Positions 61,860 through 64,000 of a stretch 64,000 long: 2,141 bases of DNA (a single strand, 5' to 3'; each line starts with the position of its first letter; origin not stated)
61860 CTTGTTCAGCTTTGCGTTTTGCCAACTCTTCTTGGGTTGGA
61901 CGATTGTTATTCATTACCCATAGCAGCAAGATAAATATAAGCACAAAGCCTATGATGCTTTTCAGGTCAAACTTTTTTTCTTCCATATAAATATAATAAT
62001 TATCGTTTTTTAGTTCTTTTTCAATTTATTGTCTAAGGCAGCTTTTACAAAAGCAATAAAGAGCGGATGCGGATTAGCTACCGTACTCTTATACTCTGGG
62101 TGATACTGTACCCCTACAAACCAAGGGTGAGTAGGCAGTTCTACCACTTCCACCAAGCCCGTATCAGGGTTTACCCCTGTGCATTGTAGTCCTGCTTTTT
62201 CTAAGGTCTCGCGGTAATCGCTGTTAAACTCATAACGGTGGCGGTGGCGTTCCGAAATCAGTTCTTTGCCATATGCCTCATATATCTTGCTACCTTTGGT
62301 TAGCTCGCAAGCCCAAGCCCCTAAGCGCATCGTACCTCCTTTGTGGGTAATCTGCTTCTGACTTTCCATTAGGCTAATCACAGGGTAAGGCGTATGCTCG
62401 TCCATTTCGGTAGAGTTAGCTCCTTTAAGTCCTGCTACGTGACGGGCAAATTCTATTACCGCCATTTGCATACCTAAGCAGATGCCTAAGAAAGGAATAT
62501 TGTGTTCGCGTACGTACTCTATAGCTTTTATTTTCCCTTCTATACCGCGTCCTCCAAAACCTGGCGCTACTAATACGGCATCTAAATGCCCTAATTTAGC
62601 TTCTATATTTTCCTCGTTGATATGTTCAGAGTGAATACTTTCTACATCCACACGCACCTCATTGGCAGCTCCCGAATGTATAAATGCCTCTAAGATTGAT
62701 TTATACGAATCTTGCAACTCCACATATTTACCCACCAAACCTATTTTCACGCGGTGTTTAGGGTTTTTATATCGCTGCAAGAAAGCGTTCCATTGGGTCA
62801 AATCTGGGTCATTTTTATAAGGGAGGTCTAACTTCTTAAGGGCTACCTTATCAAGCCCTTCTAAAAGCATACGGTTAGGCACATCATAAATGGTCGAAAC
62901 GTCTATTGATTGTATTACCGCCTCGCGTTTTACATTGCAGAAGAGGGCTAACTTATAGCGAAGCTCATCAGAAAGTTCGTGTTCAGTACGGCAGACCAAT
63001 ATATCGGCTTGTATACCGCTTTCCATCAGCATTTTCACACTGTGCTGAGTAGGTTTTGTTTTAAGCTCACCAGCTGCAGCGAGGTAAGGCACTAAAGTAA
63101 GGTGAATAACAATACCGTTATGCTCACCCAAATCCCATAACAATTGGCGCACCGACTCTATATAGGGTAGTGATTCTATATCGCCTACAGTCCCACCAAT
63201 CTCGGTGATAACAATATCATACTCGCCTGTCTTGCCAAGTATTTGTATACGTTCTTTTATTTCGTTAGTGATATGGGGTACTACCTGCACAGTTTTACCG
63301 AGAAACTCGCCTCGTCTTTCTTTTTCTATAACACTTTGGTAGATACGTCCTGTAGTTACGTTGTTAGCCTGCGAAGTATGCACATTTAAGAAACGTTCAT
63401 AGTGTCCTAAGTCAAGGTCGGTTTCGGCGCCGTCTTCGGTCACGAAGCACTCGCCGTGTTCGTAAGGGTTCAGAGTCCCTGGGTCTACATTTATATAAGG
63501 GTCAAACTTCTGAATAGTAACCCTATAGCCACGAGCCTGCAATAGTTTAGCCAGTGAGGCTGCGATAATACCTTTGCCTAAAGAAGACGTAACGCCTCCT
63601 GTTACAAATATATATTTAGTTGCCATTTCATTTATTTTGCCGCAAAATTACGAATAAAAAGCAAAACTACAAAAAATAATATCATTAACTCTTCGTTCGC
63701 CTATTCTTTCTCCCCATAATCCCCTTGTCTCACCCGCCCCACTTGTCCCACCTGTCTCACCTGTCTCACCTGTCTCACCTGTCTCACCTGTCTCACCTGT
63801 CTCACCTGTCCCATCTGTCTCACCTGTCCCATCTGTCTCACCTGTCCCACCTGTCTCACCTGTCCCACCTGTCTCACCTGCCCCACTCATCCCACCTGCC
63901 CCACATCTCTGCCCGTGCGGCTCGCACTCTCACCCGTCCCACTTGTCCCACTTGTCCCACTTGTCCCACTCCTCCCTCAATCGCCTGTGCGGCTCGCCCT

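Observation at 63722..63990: Long GC-rich 9-bp tandem array with higher-order structure upstream of pyrG, running off the window edge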

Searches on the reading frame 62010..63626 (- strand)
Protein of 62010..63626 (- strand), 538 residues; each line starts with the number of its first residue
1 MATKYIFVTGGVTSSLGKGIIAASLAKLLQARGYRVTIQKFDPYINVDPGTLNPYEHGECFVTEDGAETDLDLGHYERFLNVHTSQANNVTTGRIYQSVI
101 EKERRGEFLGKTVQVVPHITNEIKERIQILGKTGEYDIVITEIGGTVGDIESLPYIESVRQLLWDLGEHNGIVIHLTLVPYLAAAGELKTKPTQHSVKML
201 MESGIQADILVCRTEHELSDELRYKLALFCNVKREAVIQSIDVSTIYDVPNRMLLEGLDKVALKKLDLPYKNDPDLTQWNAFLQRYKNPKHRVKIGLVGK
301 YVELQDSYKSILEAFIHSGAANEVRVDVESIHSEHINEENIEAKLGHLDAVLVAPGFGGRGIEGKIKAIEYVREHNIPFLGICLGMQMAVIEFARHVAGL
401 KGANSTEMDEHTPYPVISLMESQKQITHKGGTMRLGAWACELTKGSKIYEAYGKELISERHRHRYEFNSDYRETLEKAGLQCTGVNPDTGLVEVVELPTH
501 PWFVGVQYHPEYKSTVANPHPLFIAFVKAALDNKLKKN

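Call 5: find_encoding_contigs(protein=window:62010-63626:-, flank=10000, max_places=10)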
Protein window:62010-63626:- (538 aa): 22 contigs read that carry it; 10 places shown.
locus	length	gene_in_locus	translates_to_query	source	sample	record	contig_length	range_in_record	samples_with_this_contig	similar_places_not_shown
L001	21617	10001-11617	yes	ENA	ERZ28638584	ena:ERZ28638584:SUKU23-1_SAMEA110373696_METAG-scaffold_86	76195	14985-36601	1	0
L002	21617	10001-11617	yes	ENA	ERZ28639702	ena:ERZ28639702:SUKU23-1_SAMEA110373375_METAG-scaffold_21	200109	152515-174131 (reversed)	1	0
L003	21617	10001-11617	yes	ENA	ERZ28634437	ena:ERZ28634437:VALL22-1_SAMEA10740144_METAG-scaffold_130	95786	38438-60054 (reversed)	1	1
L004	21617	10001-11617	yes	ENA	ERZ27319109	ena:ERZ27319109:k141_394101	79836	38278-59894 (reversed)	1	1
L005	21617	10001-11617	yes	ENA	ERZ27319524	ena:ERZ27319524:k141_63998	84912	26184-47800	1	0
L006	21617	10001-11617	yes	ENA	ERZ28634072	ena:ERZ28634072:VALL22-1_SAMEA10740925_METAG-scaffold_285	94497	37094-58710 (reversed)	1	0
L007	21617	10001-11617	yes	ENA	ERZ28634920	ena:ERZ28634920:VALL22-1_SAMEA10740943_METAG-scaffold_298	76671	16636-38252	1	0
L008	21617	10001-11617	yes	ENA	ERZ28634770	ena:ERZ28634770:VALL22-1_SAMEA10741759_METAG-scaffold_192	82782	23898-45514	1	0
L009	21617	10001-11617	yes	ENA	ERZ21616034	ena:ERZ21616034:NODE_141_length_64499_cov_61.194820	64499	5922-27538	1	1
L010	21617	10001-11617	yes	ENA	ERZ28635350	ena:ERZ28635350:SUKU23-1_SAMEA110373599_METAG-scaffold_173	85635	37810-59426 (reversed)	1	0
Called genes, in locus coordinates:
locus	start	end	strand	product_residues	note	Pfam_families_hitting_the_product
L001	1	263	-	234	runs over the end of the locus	PF01113:DapB_N, PF05173:DapB_C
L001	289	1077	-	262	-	PF08239:SH3_3, PF18348:SH3_16, PF00877:NLPC_P60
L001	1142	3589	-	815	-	PF17764:PriA_3primeBD, PF00270:DEAD, PF04851:ResIII, PF18319:Zn_ribbon_PriA, PF00271:Helicase_C, PF18074:PriA_C (weak)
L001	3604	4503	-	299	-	PF03631:Virul_fac_BrkB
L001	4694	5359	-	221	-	PF03167:UDG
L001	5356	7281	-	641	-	PF23446:LysM1_NFP_LYK (faint), PF01476:LysM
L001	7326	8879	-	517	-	PF00117:GATase, PF07722:Peptidase_C26 (faint), PF02540:NAD_synthase, PF00958:GMP_synt_C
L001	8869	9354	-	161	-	PF00731:AIRC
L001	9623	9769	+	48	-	-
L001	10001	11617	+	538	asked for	PF06418:CTP_synth_N, PF00117:GATase, PF07722:Peptidase_C26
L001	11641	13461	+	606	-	PF14849:YidC_periplas, PF02096:60KD_IMP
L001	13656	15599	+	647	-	PF01182:Glucosamine_iso, PF02585:PIG-L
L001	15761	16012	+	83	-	-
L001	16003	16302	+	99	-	-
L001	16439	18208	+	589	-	PF13505:OMP_b-brl (weak)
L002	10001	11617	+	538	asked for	PF06418:CTP_synth_N, PF00117:GATase, PF07722:Peptidase_C26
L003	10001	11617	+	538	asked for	PF06418:CTP_synth_N, PF00117:GATase, PF07722:Peptidase_C26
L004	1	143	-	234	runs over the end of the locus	PF01113:DapB_N, PF05173:DapB_C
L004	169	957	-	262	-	PF08239:SH3_3, PF18348:SH3_16, PF00877:NLPC_P60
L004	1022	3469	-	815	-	PF17764:PriA_3primeBD, PF01978:TrmB (faint), PF00270:DEAD, PF04851:ResIII, PF18319:Zn_ribbon_PriA, PF00271:Helicase_C (weak), PF18074:PriA_C (weak)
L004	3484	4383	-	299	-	PF03631:Virul_fac_BrkB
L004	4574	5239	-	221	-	PF03167:UDG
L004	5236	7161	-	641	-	PF23446:LysM1_NFP_LYK (faint), PF01476:LysM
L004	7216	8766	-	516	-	PF00117:GATase, PF07722:Peptidase_C26 (faint), PF02540:NAD_synthase, PF00958:GMP_synt_C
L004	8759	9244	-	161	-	PF00731:AIRC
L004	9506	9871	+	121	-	-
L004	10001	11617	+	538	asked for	PF06418:CTP_synth_N, PF00117:GATase, PF07722:Peptidase_C26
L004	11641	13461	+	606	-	PF14849:YidC_periplas, PF02096:60KD_IMP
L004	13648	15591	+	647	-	PF01182:Glucosamine_iso, PF02585:PIG-L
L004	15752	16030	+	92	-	-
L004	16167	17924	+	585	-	PF13505:OMP_b-brl (weak)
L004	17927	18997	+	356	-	PF00691:OmpA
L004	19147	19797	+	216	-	PF02666:PS_Dcarbxylase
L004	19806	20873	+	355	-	PF09587:PGA_cap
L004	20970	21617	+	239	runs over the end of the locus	PF20772:TACO1_YebC_N, PF01709:Transcrip_reg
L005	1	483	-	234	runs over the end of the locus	PF01113:DapB_N, PF05173:DapB_C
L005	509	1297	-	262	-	PF08239:SH3_3, PF18348:SH3_16, PF00877:NLPC_P60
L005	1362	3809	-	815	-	PF17764:PriA_3primeBD, PF01978:TrmB (faint), PF00270:DEAD, PF04851:ResIII, PF18319:Zn_ribbon_PriA, PF00271:Helicase_C, PF18074:PriA_C (weak)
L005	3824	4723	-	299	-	PF03631:Virul_fac_BrkB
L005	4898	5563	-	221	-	PF03167:UDG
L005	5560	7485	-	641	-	PF23446:LysM1_NFP_LYK (faint), PF01476:LysM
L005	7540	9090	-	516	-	PF00117:GATase, PF07722:Peptidase_C26 (faint), PF02540:NAD_synthase, PF00958:GMP_synt_C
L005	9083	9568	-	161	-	PF00731:AIRC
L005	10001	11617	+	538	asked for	PF06418:CTP_synth_N, PF00117:GATase, PF07722:Peptidase_C26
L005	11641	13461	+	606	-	PF14849:YidC_periplas, PF02096:60KD_IMP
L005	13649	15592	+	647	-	PF01182:Glucosamine_iso, PF02585:PIG-L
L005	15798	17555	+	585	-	PF13505:OMP_b-brl (weak)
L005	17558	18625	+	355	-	PF00691:OmpA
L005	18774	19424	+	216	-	PF02666:PS_Dcarbxylase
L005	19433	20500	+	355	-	PF09587:PGA_cap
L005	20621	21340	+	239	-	PF20772:TACO1_YebC_N, PF01709:Transcrip_reg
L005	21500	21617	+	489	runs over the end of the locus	PF00478:IMPDH, PF00571:CBS, PF03060:NMO, PF01070:FMN_dh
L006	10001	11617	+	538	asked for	PF06418:CTP_synth_N, PF00117:GATase, PF07722:Peptidase_C26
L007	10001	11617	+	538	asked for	PF06418:CTP_synth_N, PF00117:GATase, PF07722:Peptidase_C26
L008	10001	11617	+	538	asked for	PF06418:CTP_synth_N, PF00117:GATase, PF07722:Peptidase_C26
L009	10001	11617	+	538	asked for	PF06418:CTP_synth_N, PF00117:GATase, PF07722:Peptidase_C26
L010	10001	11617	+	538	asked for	PF06418:CTP_synth_N, PF00117:GATase, PF07722:Peptidase_C26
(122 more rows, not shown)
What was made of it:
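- Gene callers predicted small ORFs over the array in some metagenome contigs (call 5).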

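Call 22: find_homologous_proteins(query=window:62010-63626:-, max_evalue=1e-100)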
Query window:62010-63626:- (538 aa): 8000 proteins with E <= 1e-100 among 8000 candidates; the best 120 are listed.
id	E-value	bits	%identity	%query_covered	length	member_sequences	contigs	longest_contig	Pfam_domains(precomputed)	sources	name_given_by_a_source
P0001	0.0e+0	1221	100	100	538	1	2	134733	PF07722.20,PF06418.21,PF00117.35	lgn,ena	-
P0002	0.0e+0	1221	100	100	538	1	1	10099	PF07722.20,PF06418.21,PF00117.35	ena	-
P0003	0.0e+0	1213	99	100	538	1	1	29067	PF07722.20,PF06418.21,PF00117.35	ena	-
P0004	0.0e+0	1208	99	100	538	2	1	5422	PF07722.20,PF06418.21,PF00117.35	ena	-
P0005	0.0e+0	1168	94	100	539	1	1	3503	PF07722.20,PF06418.21,PF00117.35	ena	-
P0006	0.0e+0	1167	94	100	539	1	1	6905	PF07722.20,PF06418.21,PF00117.35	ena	-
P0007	0.0e+0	1166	94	100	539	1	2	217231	PF07722.20,PF06418.21,PF00117.35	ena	-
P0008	0.0e+0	1165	95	100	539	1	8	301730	PF07722.20,PF06418.21,PF00117.35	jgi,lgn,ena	jgi:CTP synthase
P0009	0.0e+0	1165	94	100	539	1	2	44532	PF07722.20,PF06418.21,PF00117.35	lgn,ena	-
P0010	0.0e+0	1165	95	100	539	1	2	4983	PF07722.20,PF06418.21,PF00117.35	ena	-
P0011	0.0e+0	1163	94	100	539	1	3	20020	PF07722.20,PF06418.21,PF00117.35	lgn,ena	-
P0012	0.0e+0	1162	94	100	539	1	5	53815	PF07722.20,PF06418.21,PF00117.35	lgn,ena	-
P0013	0.0e+0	1160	94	100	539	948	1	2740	PF07722.20,PF06418.21,PF00117.35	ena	-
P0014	0.0e+0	1157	94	100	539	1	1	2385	PF07722.20,PF06418.21,PF00117.35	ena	-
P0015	0.0e+0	1144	93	100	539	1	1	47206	PF07722.20,PF06418.21,PF00117.35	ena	-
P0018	0.0e+0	1103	89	99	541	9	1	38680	PF07722.20,PF01656.30,PF06418.21,PF00117.35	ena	-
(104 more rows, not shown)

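Call 23: search_protein_families(library=pfam, proteins=[L004:9506-9871:+], max_evalue=0.01)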
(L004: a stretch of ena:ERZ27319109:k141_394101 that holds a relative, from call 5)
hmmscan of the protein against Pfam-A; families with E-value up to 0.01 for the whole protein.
L004:9506-9871:+ (121 aa): 0 families

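Call 24: find_encoding_contigs(protein=P0008, flank=2500, max_places=4)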
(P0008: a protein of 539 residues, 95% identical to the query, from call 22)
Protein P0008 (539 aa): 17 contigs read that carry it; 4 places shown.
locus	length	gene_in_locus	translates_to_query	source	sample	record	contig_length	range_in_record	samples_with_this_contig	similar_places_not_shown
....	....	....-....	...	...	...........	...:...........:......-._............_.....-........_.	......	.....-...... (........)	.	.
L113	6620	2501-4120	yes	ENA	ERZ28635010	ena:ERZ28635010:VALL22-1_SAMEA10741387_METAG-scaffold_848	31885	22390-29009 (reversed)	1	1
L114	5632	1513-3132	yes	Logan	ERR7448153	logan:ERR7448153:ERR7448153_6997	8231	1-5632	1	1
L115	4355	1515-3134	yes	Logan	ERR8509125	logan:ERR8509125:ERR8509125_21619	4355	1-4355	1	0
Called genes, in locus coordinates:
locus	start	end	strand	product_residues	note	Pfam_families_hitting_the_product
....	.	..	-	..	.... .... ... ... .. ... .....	-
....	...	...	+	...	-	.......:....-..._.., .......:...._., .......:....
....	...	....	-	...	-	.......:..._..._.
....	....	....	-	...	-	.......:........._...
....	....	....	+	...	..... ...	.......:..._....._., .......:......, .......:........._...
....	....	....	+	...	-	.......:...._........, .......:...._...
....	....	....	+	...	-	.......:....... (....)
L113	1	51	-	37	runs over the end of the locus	-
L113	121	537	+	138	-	PF01643:Acyl-ACP_TE, PF13279:4HBT_2, PF03061:4HBT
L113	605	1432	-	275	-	PF01048:PNP_UDP_1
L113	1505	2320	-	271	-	PF01435:Peptidase_M48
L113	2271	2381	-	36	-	-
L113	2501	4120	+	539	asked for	PF06418:CTP_synth_N, PF00117:GATase, PF07722:Peptidase_C26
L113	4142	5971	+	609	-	PF14849:YidC_periplas, PF02096:60KD_IMP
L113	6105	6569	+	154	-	PF26622:DUF8199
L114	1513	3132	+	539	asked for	PF06418:CTP_synth_N, PF00117:GATase, PF07722:Peptidase_C26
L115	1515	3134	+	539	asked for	PF06418:CTP_synth_N, PF00117:GATase, PF07722:Peptidase_C26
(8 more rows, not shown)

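Call 25: find_encoding_contigs(protein=P0015, flank=2500, max_places=3)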
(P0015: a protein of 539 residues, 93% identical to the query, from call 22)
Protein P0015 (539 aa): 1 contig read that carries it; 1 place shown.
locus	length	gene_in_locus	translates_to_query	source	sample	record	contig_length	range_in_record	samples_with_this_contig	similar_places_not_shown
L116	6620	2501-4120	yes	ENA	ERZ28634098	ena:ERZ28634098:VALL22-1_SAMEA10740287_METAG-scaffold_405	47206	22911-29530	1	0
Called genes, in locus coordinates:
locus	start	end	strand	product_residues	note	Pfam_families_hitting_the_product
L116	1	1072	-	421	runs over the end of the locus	PF02550:AcetylCoA_hydro, PF13336:AcetylCoA_hyd_C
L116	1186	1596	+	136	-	PF06491:Disulph_isomer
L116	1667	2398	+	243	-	PF01553:Acyltransferase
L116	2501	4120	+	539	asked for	PF06418:CTP_synth_N, PF00117:GATase, PF07722:Peptidase_C26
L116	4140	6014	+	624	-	PF14849:YidC_periplas, PF02096:60KD_IMP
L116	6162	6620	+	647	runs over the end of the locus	PF01182:Glucosamine_iso, PF02585:PIG-L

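Call 26: find_encoding_contigs(protein=P0018, flank=2500, max_places=3)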
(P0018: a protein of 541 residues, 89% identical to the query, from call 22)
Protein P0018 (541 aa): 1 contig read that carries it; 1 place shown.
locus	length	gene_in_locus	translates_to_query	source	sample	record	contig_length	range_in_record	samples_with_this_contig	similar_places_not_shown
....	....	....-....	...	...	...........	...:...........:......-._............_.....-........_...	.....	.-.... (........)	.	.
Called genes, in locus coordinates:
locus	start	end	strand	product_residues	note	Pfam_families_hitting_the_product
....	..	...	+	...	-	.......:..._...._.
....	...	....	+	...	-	-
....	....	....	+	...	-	-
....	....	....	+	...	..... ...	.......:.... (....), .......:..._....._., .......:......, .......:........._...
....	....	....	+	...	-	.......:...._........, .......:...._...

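Call 60: find_encoding_contigs(protein=P0003, flank=1500, max_places=3)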
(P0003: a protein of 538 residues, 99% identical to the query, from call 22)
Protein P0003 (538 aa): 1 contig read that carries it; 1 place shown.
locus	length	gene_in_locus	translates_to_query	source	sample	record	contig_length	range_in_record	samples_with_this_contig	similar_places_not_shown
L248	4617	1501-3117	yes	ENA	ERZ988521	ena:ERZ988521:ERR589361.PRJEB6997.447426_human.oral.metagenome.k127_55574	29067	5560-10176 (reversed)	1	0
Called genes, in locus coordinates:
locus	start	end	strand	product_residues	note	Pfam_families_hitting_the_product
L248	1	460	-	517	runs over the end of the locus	PF00117:GATase, PF07722:Peptidase_C26 (faint), PF02540:NAD_synthase, PF00958:GMP_synt_C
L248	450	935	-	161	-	PF00731:AIRC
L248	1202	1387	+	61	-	-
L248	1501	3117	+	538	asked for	PF06418:CTP_synth_N, PF00117:GATase, PF07722:Peptidase_C26 (weak)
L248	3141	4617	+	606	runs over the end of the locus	PF14849:YidC_periplas, PF02096:60KD_IMP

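Call 61: find_encoding_contigs(protein=P0004, flank=1500, max_places=3)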
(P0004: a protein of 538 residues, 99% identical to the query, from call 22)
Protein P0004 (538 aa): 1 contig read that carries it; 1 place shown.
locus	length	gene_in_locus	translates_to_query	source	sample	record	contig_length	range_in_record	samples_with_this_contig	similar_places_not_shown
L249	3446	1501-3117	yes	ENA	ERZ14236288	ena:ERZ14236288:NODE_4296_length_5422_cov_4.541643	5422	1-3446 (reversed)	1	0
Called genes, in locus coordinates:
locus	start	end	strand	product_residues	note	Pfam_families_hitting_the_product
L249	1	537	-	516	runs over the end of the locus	PF00117:GATase, PF07722:Peptidase_C26 (faint), PF02540:NAD_synthase, PF00958:GMP_synt_C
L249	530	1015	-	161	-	PF00731:AIRC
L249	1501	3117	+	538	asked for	PF06418:CTP_synth_N, PF00117:GATase, PF07722:Peptidase_C26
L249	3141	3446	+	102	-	?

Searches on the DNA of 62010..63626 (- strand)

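Call 15: search_rna_families(sources=[L001, L004], threshold=gathering)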
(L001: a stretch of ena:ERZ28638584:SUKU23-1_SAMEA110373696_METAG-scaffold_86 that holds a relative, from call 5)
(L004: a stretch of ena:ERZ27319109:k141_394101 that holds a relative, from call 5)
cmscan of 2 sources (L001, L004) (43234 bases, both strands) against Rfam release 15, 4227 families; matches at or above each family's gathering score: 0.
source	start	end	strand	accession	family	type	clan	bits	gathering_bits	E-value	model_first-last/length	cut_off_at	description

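Call 42: search_rna_families(source=L001, start=9300, end=10050, threshold=evalue, max_evalue=1)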
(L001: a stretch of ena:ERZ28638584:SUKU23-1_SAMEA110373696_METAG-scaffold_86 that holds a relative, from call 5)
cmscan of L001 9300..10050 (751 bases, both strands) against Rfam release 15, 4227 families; matches with E-value up to 1: 0.
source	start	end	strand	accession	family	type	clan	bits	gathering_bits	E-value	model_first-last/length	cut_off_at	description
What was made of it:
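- Other: there is no Rfam match (calls 15, 42).
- Tried and rejected: Known RNA family in the spacer: none at gathering scores in L001 and L004, and none at E<=1 in the spacer (calls 15, 42).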

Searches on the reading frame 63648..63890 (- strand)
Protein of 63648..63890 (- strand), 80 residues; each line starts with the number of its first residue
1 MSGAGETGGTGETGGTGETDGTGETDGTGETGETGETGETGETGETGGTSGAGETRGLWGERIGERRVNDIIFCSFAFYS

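Call 23: search_protein_families(library=pfam, proteins=[window:63648-63890:-], max_evalue=0.01)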
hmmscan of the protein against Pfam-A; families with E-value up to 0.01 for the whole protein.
window:63648-63890:- (80 aa): 0 families
